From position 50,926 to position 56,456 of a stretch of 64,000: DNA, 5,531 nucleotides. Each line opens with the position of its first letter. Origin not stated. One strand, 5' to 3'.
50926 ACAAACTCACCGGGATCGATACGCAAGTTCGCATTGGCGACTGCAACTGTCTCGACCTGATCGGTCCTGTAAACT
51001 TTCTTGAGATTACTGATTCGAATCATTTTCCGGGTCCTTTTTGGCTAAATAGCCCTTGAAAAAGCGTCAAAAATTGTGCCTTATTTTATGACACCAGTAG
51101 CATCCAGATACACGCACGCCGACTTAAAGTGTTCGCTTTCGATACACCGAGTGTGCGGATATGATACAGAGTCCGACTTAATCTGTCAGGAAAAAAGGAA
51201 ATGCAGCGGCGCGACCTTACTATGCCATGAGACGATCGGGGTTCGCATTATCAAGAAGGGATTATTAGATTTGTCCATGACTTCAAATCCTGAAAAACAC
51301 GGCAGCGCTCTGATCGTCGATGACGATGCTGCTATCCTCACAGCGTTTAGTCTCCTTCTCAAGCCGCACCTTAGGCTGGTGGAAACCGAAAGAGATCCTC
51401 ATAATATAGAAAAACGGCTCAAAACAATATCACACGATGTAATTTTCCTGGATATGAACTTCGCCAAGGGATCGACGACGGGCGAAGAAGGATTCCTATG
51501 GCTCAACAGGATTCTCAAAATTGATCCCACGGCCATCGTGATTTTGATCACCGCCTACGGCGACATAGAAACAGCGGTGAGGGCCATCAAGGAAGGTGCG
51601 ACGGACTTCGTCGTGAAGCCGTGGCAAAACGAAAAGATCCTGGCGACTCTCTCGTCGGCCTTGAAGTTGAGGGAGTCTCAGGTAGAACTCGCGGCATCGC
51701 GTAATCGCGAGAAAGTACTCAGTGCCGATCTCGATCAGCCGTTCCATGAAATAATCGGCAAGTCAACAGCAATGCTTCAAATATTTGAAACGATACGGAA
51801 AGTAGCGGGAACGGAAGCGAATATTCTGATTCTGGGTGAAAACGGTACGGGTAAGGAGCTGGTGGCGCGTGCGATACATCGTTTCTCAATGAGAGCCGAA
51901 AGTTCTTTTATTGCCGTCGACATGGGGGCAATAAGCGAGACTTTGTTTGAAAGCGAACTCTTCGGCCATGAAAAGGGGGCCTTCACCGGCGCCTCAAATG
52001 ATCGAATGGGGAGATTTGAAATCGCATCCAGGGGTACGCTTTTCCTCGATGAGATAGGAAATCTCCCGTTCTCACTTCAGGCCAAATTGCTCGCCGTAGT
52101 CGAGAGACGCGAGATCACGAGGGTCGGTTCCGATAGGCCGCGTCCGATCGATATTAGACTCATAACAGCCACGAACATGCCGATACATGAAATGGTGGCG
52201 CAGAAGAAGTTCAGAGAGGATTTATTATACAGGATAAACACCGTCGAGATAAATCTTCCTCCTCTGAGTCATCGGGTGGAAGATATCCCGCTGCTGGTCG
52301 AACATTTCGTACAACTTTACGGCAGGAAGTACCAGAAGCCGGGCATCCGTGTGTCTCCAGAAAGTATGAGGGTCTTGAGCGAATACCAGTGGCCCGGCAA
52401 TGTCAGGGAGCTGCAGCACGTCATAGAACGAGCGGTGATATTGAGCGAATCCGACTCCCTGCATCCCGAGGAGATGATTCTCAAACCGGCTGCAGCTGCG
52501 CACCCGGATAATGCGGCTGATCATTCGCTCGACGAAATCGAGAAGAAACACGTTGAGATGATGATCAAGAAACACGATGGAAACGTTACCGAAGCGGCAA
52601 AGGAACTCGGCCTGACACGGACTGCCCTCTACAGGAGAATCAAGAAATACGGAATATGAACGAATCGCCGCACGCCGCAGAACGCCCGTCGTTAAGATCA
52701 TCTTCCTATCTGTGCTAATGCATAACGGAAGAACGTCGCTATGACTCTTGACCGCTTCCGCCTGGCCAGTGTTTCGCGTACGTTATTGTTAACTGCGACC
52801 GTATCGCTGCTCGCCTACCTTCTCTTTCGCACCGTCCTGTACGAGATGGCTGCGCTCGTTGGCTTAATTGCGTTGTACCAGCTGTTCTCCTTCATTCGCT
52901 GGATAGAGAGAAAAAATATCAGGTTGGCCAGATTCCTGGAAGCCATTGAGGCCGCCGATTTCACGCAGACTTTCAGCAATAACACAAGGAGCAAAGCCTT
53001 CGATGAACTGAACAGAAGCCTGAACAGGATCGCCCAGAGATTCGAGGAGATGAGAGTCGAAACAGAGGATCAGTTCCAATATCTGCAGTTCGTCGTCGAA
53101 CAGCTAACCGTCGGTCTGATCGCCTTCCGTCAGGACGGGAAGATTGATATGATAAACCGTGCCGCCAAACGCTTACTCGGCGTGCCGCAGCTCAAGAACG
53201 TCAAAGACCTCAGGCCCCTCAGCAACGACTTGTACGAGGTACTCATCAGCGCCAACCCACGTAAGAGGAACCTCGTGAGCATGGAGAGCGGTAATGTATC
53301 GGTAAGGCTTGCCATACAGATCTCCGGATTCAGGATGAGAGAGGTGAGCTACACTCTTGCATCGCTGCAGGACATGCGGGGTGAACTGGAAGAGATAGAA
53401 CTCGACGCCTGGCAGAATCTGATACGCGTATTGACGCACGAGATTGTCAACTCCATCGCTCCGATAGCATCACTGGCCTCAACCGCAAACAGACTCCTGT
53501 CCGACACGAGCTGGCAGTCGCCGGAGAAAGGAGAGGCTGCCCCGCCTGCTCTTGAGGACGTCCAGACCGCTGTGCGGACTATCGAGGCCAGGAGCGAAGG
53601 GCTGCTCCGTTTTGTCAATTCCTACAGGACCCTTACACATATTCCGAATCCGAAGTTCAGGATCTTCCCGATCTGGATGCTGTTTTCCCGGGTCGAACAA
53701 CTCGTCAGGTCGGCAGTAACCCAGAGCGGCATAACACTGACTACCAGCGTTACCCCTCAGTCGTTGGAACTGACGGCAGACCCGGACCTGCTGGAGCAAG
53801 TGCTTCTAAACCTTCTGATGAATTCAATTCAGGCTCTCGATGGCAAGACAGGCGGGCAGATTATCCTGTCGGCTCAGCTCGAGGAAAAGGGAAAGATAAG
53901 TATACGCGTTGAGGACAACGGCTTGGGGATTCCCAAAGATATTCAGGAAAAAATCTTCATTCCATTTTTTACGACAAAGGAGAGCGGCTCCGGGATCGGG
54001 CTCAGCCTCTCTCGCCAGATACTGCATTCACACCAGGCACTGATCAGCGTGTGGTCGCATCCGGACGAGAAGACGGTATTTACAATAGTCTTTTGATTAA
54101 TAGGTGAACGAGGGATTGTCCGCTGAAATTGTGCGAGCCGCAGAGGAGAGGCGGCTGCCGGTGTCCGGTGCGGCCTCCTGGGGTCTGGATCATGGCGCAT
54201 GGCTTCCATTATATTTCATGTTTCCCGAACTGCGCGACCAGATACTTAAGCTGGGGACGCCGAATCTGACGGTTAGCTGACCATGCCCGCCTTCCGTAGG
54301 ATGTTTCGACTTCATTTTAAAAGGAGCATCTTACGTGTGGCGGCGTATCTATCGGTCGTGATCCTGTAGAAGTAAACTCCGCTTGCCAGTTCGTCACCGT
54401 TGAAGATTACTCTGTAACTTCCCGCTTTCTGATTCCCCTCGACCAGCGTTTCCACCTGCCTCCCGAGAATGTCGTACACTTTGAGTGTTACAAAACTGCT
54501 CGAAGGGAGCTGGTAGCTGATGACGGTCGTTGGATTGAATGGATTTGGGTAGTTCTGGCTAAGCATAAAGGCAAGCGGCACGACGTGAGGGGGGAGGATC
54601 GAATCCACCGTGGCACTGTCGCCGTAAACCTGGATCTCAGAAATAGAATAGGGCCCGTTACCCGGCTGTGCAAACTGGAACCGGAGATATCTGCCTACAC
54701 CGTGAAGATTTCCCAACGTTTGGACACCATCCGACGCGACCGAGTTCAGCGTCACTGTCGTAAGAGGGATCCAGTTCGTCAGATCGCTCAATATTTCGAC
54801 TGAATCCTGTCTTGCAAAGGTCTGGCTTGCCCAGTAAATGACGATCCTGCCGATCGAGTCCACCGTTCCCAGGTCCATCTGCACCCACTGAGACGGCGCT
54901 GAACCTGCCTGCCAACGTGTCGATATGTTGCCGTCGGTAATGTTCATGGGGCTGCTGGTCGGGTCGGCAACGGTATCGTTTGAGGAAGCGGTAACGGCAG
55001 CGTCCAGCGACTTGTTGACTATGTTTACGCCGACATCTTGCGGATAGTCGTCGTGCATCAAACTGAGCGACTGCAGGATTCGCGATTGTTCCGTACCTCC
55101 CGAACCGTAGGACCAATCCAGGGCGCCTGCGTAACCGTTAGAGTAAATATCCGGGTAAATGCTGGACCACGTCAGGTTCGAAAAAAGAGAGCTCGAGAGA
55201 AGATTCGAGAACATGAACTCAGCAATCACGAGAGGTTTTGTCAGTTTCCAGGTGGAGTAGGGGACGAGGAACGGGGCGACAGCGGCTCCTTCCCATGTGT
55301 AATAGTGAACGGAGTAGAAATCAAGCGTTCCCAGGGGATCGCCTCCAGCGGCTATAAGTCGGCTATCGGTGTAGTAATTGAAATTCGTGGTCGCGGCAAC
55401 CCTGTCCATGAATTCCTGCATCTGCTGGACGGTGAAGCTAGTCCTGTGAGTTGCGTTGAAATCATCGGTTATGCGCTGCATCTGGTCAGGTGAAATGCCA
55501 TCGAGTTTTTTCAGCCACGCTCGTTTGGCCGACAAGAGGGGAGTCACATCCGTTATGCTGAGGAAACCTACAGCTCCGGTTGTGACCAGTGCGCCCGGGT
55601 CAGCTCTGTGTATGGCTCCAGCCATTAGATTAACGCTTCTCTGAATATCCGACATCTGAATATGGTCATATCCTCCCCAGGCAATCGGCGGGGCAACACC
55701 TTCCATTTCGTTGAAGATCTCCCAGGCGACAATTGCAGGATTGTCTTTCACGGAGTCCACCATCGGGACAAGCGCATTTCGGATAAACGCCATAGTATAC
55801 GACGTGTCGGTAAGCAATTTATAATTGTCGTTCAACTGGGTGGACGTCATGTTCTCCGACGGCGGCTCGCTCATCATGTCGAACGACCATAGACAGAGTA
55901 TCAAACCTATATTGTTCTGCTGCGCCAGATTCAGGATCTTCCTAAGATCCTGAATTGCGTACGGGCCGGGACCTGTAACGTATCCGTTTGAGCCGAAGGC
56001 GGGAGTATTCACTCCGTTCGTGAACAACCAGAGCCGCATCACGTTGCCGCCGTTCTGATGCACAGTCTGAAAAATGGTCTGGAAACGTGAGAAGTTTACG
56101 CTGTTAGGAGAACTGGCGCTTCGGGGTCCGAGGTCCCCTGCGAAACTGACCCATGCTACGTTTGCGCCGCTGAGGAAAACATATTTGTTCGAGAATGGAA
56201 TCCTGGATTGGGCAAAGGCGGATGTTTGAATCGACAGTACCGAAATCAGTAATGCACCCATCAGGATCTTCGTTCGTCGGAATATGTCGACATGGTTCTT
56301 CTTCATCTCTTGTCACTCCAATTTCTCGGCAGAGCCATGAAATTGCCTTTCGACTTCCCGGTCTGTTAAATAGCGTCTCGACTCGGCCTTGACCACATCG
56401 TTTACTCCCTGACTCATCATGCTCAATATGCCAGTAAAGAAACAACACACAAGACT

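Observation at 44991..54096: Possible two-tier sigma-54 cascade: kinase/NtrC-type regulator, then ABC exporter plus receiver-less activator, then rSAM and peptide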

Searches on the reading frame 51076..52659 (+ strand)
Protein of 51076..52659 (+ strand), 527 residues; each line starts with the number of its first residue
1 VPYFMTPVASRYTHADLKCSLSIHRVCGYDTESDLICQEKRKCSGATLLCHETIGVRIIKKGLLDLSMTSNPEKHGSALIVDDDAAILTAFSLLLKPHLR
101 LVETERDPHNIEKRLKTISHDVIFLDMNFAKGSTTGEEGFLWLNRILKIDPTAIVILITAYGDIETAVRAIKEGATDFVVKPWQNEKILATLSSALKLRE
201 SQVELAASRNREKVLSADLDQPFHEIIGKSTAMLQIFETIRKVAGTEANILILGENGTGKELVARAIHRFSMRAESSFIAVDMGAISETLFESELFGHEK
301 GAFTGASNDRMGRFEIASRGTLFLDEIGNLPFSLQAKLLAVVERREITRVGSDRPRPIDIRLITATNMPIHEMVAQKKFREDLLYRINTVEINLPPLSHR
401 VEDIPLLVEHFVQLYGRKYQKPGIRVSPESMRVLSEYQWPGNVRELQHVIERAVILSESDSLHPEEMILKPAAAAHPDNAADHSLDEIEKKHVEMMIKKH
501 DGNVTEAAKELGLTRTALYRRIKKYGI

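Call 3: search_protein_families(library=pfam, proteins=[window:51076-52659:+], max_evalue=0.01)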
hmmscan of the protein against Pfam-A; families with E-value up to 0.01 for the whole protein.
window:51076-52659:+ (527 aa): 12 families
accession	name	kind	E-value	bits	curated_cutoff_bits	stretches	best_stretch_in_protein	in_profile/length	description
PF00158.32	Sigma54_activat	-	1.5e-67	227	20.2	1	226-392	1-167/168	Sigma-54 interaction domain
PF25601.1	AAA_lid_14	-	7.2e-23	80.7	27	1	399-475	2-78/87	AAA+ ATPase lid domain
PF14532.12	Sigma54_activ_2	-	4.2e-20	72.8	25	1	227-397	1-138/138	Sigma-54 interaction domain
PF00072.30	Response_reg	-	2.7e-16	60.1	30.2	1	79-192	2-110/111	Response regulator receiver domain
PF02954.25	HTH_8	-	4.9e-14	52.2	22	1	485-525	2-42/42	Bacterial regulatory protein, Fis family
PF07724.20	AAA_2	-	1.4e-05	25.6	27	1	247-375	3-132/166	AAA domain (Cdc48 subfamily)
PF18024.7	HTH_50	-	3e-05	24.1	27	1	485-527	8-49/50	Helix-turn-helix domain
PF01078.27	Mg_chelatase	-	3.3e-05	23.8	20.3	1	244-368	19-158/207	Magnesium chelatase, subunit ChlI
PF07728.20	AAA_5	-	4.3e-05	24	22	1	249-369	1-124/139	AAA domain (dynein-related subfamily)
PF13518.12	HTH_28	-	0.00035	21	25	1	495-525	8-36/52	Helix-turn-helix domain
PF13556.12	HTH_30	-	0.0051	17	27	0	499-524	10-35/59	PucR C-terminal helix-turn-helix domain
PF00126.33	HTH_1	-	0.0063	16.9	26.6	0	502-524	14-36/60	Bacterial regulatory helix-turn-helix protein, lysR family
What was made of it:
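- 51277..52659 (+): NtrC-type response regulator (REC-AAA+-HTH_8, GAFTGA): the tier-1 activator. Pfam (call 3).
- On NtrC-family response regulator (51277-52659): Pfam Response_reg, Sigma54_activat and HTH_8 (call 3).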

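Call 5: search_protein_families(library=ncbifam, proteins=[window:51076-52659:+], max_evalue=0.01)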
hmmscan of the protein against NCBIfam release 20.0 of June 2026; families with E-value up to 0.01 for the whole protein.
window:51076-52659:+ (527 aa): 81 families (the best 25 are shown)
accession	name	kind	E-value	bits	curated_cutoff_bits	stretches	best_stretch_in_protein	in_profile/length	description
TIGR02915.1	PEP_resp_reg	equivalog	2e-116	389.5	502.6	1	79-527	2-444/445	PEP-CTERM-box response regulator transcription factor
NF008469.0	PRK11361.1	equivalog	2.1e-111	372.9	714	1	78-527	7-456/461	acetoacetate metabolism transcriptional regulator AtoC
TIGR01818.1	ntrC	equivalog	1.3e-106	357.2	558.6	2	79-466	2-376/463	nitrogen regulation protein NR(I)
NF041552.1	TF_PrdR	equivalog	6.3e-102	341.8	795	1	191-526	239-577/577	sigma-54 dependent transcriptional regulator PrdR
NF007689.0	PRK10365.1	equivalog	1.1e-97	327.7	760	1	78-522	8-439/441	sigma-54-dependent response regulator transcription factor ZraR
TIGR01817.1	nifA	equivalog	2.1e-97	327.1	528.85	1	204-498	176-469/534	nif-specific transcriptional activator NifA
NF003451.0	PRK05022.1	equivalog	2e-95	320.5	476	1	190-527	157-510/512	nitric oxide reductase transcriptional regulator NorR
NF041946.1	LuxO_transreg_Vib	equivalog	4.3e-91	306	800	2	106-468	27-376/463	quorum-sensing sigma-54 dependent transcriptional regulator LuxO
NF038308.1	RNA_repair_RtcR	equivalog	3.4e-90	303.4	650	1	166-525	125-516/530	RNA repair transcriptional activator RtcR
NF051870.1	NAssimRespRegNtrX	equivalog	4e-89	299.6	600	1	78-527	4-452/452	nitrogen assimilation response regulator NtrX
NF011958.0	PRK15429.1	equivalog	1.8e-88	297.9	830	1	218-527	373-686/692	formate hydrogenlyase transcriptional activator FlhA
NF011695.0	PRK15115.1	equivalog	6.7e-88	295.4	763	1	74-524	5-435/445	two-component system response regulator GlrR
NF049963.1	RespRegFlgRCampy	domain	8e-87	291.8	750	1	144-526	61-428/429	fla regulon two-component system response regulator FlgR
TIGR02329.1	propionate_PrpR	equivalog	4.1e-86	289.7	499.2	1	188-524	175-526/526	propionate catabolism operon regulatory protein PrpR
NF008176.1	PRK10923.1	equivalog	5.9e-86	288.9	620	1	75-457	3-371/469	nitrogen regulation protein NR(I)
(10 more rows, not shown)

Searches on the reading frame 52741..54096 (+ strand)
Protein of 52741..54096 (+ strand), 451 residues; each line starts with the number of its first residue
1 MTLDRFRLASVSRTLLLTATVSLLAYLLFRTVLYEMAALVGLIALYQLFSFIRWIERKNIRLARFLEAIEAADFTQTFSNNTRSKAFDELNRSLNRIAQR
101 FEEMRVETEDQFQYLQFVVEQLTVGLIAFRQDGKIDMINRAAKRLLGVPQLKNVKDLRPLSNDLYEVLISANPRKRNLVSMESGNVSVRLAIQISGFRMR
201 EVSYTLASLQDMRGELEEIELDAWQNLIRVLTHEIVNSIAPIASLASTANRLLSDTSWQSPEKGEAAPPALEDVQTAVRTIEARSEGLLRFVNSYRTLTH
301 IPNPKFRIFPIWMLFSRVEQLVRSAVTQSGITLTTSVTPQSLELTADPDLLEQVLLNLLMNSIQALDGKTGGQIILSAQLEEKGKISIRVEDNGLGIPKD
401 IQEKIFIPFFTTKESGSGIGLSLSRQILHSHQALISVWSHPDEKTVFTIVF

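Call 3: search_protein_families(library=pfam, proteins=[window:52741-54096:+], max_evalue=0.01)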
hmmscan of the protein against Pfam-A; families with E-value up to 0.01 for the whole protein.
window:52741-54096:+ (451 aa): 2 families
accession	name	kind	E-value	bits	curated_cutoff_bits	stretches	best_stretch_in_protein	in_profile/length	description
PF02518.31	HATPase_c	-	1.1e-21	77.8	26.4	1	347-450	2-106/111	Histidine kinase-, DNA gyrase B-, and HSP90-like ATPase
PF13188.13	PAS_8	-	0.0012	19.1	21.8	1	115-153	3-40/65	PAS domain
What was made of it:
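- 52741..54096 (+): Sensor histidine kinase. It has two adjacent TM helices (about residues 14-34 and 37-55) with almost no external loop, then a cytoplasmic PAS, an H-box and an HATPase domain. Pfam HATPase_c and PAS_8 (call 3).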

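Call 5: search_protein_families(library=ncbifam, proteins=[window:52741-54096:+], max_evalue=0.01)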
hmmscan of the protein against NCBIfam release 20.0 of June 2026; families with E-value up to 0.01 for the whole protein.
window:52741-54096:+ (451 aa): 78 families (the best 25 are shown)
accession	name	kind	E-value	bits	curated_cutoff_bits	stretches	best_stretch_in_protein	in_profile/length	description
NF008468.0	PRK11360.1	equivalog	9.7e-40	136.5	646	1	87-451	242-606/616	two-component system sensor histidine kinase AtoS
NF046044.1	PnpS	equivalog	2e-31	109.4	400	1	66-450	9-388/390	two-component system histidine kinase PnpS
NF007688.0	PRK10364.1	equivalog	3.3e-31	108.6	479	1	99-450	119-448/460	two-component system sensor histidine kinase ZraS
NF033092.0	HK_WalK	equivalog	2.7e-28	98.9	725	1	86-449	231-590/594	cell wall metabolism sensor histidine kinase WalK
NF047874.1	MASE3_PAS_HK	subfamily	1.1e-24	87.2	560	1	330-451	499-623/655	MASE3 domain-containing sensor histidine kinase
NF008293.1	PRK11073.1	equivalog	3.3e-24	85.8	240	1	312-449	200-343/349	nitrogen regulation protein NR(II)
NF008312.0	PRK11100.1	equivalog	1.8e-23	83.1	356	1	198-443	232-464/477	two-component system sensor histidine kinase CreC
NF010411.0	PRK13837.1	equivalog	7.8e-23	80.4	647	1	321-450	532-672/828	two-component system VirA-like sensor kinase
NF041777.1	sens_FixL_Rhizob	equivalog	3.8e-22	78.6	850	1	200-435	237-463/485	sensor protein FixL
NF052574.1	HisKinEspCMyxo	equivalog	1.2e-21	76.7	1200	1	351-450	531-634/785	serine histidine kinase EspC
NF006800.0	PRK09303.1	equivalog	1.9e-21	76.4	342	1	208-449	136-373/383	histidine kinase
NF047497.1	HK_LIC_12097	equivalog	1.2e-20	73.6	500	1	340-450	254-363/367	LIC_12097 family sensor histidine kinase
TIGR02966.1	phoR_proteo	equivalog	2.1e-20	73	334.2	1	112-451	5-333/333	phosphate regulon sensor histidine kinase PhoR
NF008298.1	PRK11086.1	subfamily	8.5e-20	70.7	520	2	351-449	424-521/529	DcuS/MalK family sensor histidine kinase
TIGR02916.1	PEP_his_kin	equivalog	2.6e-19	69.3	300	1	329-450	559-677/679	XrtA/PEP-CTERM system histidine kinase PrsK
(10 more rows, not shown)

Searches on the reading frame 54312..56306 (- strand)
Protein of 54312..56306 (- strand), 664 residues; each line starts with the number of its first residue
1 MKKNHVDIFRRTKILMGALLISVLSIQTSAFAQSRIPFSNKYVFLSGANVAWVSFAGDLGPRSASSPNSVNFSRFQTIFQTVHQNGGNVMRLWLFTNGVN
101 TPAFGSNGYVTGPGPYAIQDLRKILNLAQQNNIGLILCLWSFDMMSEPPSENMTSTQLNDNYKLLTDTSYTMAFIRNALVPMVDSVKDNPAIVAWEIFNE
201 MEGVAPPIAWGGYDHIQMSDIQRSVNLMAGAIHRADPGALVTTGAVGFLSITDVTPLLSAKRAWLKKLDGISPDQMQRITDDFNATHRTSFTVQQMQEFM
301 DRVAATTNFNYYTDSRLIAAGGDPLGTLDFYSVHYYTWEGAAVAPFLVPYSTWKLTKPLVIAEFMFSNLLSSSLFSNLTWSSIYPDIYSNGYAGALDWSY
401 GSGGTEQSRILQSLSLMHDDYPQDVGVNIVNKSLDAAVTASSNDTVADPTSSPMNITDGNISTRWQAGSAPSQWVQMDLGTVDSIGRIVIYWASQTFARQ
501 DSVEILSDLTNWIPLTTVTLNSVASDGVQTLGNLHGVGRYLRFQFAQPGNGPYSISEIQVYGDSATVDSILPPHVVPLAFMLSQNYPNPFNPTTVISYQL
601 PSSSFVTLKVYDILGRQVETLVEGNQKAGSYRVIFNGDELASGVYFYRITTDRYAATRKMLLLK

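Call 3: search_protein_families(library=pfam, proteins=[window:54312-56306:-], max_evalue=0.01)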
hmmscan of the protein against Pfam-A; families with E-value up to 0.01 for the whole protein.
window:54312-56306:- (664 aa): 5 families
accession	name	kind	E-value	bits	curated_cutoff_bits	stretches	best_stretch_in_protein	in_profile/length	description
PF00754.31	F5_F8_type_C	-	8.7e-14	52.2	28.2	1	438-557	2-126/127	F5/8 type C domain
PF22633.2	F5_F8_type_C_2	-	1.8e-13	51.3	27.8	1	455-542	1-90/91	NedA-like, galactose-binding domain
PF18962.6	Por_Secre_tail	-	1.8e-09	38.2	27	1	586-660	2-73/75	Secretion system C-terminal sorting domain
PF00150.24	Cellulase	-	2.1e-06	27.9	23.5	1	75-337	23-196/272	Cellulase (glycosyl hydrolase family 5)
PF13860.13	FlgD_ig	-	0.0013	19.2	27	1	600-651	18-75/79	FlgD Ig-like domain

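Call 5: search_protein_families(library=ncbifam, proteins=[window:54312-56306:-], max_evalue=0.01)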
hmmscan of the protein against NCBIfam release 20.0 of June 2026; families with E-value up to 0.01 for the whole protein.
window:54312-56306:- (664 aa): 4 families
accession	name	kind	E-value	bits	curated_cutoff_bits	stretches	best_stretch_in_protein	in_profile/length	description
TIGR04183.1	Por_Secre_tail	domain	4.3e-12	45.8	23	1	586-661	2-70/72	T9SS type A sorting domain-containing protein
NF038113.1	T9SSA_dep_M36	equivalog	5.7e-08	31.4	885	1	584-661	794-867/869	T9SS-dependent M36 family metallopeptidase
NF052323.1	T9SSA_dep_M6i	equivalog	2.2e-06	25.9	600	1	585-653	960-1028/1043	T9SS-dependent M6-like inactivated metalloprotease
NF033707.1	T9SS_sortase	equivalog_domain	0.0036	15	420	1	584-651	1000-1077/1095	type IX secretion system sortase PorU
